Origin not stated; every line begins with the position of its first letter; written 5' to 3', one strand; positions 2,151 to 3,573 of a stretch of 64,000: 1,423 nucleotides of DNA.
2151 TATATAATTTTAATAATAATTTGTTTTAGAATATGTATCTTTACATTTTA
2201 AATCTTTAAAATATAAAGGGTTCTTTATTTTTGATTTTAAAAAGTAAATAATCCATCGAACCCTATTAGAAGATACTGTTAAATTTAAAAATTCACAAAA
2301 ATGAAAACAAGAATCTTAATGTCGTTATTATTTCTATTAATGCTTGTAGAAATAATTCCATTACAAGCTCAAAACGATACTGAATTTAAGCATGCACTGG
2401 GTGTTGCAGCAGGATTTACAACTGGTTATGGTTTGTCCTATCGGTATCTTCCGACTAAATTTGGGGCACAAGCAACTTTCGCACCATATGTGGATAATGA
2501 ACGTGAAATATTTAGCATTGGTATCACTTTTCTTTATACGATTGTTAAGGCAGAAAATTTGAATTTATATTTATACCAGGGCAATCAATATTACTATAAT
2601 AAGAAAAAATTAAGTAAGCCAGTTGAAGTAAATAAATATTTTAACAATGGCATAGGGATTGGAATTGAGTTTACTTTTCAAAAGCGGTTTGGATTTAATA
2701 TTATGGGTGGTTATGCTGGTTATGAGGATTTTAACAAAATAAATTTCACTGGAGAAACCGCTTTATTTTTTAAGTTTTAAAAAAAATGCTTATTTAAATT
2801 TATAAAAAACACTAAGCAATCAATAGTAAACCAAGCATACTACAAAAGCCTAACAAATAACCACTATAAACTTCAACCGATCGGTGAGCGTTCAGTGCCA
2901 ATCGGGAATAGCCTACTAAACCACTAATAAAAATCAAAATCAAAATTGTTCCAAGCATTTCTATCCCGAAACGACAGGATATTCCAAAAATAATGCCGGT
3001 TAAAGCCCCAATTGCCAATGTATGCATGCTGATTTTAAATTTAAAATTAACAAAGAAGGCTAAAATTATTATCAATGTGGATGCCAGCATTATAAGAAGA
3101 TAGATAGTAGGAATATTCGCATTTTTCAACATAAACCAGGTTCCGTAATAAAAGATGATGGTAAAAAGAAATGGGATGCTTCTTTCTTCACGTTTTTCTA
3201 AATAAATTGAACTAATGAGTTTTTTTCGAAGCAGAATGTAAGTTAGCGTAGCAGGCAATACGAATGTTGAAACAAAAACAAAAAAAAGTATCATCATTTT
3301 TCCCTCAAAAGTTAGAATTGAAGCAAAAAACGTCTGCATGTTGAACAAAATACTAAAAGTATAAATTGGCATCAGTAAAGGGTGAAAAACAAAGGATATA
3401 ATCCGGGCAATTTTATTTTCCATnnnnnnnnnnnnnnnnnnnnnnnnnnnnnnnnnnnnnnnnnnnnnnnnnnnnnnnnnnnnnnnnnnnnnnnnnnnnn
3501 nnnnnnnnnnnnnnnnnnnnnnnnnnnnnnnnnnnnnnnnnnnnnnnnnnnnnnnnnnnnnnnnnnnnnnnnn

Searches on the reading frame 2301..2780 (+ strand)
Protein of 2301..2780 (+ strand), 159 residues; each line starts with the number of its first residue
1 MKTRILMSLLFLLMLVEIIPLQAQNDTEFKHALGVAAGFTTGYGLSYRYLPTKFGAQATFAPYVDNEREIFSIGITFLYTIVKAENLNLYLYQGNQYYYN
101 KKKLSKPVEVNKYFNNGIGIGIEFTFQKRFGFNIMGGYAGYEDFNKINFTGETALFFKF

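Call 16: search_protein_families(library=pfam, proteins=[window:2301-2780:+], max_evalue=0.01)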
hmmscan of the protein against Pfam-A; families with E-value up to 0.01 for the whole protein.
window:2301-2780:+ (159 aa): 1 family
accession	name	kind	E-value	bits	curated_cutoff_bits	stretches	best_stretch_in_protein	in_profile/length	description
PF20480.3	DUF6720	-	0.0079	16.1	27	0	69-104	251-285/307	Family of unknown function (DUF6720)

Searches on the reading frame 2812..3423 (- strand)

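Call 16: search_protein_families(library=pfam, proteins=[window:2812-3423:-], max_evalue=0.01)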
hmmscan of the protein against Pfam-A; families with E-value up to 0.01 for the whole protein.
window:2812-3423:- (203 aa): 1 family
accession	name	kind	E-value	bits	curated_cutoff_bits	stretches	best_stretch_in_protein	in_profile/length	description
PF04955.18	HupE_UreJ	-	0.0034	17.4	23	1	72-171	46-141/179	HupE / UreJ protein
